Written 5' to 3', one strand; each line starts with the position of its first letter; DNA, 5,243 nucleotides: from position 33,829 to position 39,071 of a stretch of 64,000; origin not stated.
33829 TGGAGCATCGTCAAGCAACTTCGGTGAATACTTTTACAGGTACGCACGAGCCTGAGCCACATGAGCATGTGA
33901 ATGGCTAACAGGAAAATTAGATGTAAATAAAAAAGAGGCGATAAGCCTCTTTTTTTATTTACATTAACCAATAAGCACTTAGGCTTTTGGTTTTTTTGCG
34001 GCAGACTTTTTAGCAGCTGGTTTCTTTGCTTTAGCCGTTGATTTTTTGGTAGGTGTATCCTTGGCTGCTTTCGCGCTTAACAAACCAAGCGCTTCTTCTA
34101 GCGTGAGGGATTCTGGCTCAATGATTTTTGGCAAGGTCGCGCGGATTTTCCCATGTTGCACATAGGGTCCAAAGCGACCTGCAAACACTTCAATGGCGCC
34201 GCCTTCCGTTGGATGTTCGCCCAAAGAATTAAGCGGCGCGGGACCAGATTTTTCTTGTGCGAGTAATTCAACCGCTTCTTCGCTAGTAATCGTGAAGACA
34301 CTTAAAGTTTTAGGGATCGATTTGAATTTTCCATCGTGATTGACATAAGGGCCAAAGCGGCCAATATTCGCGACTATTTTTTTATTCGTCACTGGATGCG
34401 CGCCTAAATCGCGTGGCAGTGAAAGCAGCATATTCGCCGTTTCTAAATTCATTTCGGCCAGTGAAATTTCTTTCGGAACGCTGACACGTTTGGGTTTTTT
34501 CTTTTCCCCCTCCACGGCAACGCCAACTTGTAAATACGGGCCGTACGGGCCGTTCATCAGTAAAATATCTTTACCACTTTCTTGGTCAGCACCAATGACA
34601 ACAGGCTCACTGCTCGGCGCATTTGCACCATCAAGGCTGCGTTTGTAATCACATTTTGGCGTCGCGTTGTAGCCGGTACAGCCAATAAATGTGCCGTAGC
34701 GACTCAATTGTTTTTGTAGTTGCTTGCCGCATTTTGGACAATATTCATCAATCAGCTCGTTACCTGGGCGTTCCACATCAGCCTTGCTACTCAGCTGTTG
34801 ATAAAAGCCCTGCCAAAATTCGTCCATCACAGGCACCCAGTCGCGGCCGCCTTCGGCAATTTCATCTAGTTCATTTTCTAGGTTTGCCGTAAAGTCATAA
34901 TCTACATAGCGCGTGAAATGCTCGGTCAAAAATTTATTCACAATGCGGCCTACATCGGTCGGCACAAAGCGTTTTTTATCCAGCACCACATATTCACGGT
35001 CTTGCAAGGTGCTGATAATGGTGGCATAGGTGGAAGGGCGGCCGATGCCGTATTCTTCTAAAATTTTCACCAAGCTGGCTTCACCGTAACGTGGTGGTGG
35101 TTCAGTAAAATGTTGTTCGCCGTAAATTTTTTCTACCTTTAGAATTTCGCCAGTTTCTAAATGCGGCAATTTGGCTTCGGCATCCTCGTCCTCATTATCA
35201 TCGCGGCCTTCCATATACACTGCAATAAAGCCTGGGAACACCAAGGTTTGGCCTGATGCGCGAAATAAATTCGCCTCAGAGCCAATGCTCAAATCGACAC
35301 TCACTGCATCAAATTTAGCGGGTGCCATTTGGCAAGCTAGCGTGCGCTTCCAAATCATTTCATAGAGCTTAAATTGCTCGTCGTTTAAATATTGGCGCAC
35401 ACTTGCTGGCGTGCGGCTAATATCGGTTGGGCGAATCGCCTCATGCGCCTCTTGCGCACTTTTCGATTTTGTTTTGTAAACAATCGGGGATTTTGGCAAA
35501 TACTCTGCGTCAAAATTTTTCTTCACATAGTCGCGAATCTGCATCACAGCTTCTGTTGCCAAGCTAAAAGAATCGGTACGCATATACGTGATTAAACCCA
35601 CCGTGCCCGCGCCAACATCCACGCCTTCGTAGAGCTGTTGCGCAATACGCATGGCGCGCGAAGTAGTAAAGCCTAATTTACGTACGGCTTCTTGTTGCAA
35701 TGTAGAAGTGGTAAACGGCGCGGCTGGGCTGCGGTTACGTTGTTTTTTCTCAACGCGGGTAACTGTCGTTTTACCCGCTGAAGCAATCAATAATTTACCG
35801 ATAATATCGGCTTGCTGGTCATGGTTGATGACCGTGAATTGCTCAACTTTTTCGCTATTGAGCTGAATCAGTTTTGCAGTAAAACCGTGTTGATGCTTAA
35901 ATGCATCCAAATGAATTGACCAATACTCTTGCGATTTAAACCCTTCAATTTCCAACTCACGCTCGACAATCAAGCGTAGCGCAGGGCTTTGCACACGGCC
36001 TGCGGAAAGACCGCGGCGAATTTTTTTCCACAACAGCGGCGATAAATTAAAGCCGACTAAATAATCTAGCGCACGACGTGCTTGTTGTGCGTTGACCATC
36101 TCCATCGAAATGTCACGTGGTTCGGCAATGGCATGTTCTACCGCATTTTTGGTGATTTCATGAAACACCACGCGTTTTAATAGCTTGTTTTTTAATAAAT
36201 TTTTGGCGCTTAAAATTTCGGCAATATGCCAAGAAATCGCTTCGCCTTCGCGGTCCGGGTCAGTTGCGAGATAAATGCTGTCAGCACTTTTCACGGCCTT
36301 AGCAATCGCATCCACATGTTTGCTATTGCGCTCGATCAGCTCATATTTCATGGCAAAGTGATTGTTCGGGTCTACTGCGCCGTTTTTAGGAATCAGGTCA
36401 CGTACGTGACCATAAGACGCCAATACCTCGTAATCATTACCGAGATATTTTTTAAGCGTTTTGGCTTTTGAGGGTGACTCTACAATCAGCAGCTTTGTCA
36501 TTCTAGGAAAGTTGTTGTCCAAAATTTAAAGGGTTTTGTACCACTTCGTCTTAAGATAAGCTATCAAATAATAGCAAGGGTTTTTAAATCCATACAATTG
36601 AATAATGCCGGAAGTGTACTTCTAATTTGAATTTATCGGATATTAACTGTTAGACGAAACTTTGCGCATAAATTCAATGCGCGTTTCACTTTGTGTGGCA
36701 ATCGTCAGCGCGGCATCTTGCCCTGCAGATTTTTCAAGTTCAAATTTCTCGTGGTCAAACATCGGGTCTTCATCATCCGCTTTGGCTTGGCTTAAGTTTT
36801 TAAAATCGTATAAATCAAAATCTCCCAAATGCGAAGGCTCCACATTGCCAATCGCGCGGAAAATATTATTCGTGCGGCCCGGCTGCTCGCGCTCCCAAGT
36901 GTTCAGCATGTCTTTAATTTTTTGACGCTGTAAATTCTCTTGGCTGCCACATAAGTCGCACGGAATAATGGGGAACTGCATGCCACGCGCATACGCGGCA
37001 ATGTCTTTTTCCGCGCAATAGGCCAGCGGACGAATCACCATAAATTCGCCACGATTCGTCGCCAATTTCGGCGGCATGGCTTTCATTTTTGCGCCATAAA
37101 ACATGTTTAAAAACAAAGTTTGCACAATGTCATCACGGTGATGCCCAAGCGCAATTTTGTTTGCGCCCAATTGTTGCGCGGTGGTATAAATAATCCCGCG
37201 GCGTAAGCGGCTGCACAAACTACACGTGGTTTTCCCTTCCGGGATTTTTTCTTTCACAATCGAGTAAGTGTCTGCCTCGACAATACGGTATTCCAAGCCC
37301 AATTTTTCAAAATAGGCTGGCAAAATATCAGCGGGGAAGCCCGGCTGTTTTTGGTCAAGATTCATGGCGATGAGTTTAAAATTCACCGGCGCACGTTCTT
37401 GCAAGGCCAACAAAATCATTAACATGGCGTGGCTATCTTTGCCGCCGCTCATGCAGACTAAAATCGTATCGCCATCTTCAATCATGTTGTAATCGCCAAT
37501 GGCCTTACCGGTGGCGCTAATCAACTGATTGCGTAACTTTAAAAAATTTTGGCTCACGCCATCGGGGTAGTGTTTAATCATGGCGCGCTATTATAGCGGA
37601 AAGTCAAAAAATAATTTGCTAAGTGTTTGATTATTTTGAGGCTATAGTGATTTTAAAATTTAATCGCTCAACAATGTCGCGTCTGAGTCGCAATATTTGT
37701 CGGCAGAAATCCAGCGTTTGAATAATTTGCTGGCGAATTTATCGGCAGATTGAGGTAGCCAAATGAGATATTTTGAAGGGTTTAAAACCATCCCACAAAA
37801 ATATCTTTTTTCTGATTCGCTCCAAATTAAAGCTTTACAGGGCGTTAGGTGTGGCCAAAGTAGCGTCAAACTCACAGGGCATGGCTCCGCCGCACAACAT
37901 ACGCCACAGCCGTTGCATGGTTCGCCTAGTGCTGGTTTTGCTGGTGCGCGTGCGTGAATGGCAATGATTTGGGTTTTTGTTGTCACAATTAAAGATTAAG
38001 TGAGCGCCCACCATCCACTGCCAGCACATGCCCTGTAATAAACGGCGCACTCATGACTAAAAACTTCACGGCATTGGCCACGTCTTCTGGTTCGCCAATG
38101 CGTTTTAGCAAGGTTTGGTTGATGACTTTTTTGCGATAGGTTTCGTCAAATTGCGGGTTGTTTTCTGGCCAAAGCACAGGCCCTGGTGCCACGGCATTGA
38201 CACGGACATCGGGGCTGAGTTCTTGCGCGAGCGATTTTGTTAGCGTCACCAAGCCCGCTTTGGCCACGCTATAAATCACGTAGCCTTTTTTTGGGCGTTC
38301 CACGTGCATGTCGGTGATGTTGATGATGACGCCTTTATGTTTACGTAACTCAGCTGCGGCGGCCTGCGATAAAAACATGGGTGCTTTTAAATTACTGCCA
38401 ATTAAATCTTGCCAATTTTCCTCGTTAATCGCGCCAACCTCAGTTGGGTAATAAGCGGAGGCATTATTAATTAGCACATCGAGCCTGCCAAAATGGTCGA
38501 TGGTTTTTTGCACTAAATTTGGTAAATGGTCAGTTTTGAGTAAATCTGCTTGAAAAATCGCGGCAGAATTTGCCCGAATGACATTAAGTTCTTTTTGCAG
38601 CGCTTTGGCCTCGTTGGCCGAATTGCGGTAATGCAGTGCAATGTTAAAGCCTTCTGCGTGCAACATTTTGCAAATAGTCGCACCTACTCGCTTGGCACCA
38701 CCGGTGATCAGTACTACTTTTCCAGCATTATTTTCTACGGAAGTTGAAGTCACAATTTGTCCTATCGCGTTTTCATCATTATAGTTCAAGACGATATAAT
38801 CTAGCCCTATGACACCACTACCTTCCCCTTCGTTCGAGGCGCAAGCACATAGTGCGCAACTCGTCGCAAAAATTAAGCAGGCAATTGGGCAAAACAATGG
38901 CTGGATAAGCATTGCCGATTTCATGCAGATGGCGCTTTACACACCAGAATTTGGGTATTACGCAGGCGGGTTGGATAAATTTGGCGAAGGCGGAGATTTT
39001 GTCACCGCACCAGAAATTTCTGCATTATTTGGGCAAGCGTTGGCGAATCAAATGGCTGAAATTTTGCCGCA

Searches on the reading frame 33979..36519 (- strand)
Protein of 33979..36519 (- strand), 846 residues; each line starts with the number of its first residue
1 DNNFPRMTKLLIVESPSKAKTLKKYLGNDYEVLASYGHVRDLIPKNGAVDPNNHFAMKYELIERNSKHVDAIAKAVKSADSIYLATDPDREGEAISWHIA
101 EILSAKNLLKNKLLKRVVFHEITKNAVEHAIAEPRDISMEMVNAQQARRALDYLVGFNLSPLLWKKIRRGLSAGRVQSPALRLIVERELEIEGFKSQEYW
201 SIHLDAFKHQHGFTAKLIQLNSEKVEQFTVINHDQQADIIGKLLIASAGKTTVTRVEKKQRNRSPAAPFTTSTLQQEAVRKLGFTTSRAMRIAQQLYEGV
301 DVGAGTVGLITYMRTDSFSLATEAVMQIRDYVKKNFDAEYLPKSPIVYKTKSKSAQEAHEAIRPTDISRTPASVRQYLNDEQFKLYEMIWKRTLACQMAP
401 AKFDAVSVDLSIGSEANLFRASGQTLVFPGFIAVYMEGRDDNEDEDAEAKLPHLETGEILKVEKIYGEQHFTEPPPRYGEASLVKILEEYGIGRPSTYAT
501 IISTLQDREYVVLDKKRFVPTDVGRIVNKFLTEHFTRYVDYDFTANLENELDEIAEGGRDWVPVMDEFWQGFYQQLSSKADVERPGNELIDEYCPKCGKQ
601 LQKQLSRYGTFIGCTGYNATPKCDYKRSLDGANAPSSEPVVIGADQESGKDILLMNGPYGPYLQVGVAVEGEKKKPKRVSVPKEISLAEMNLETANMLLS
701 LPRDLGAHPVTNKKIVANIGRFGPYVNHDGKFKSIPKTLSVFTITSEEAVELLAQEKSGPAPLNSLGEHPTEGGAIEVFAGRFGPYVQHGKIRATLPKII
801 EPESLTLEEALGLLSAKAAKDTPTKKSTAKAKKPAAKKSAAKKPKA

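Call 63: search_protein_families(library=pfam, proteins=[window:33979-36519:-], max_evalue=0.00001)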
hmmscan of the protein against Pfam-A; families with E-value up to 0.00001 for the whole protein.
window:33979-36519:- (846 aa): 4 families
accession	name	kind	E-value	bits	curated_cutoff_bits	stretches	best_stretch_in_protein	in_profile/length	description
PF01131.25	Topoisom_bac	-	6.5e-131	437.5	35.1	1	137-566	2-411/411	DNA topoisomerase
PF13368.11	Toprim_C_rpt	-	4.6e-54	180.6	22.3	3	769-821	1-53/57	Topoisomerase C-terminal repeat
PF01751.28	Toprim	-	2.8e-21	75.9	23.1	1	10-122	2-96/96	Toprim domain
PF01396.24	Zn_ribbon_Top1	-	3e-11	43.4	32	1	592-629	2-36/39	Topoisomerase DNA binding C4 zinc finger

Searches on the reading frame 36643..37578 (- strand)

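Call 63: search_protein_families(library=pfam, proteins=[window:36643-37578:-], max_evalue=0.00001)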
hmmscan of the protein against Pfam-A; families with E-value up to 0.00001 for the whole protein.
window:36643-37578:- (311 aa): 1 family
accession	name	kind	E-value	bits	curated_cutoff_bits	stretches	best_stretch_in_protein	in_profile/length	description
PF01171.26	ATP_bind_3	-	8e-14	52.2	27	1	39-203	2-162/182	PP-loop family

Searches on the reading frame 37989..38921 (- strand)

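Call 63: search_protein_families(library=pfam, proteins=[window:37989-38921:-], max_evalue=0.00001)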
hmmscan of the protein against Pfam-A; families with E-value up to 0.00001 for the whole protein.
window:37989-38921:- (310 aa): 3 families
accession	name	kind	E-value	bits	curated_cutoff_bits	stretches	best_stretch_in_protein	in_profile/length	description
PF13561.12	adh_short_C2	-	1.5e-47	162.6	27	1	79-305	8-234/236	Enoyl-(Acyl carrier protein) reductase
PF00106.31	adh_short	-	8.9e-43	146.5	26.6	1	68-250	1-183/195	short chain dehydrogenase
PF08659.16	KR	-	9.3e-06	26.1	22.6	0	70-189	3-124/180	KR domain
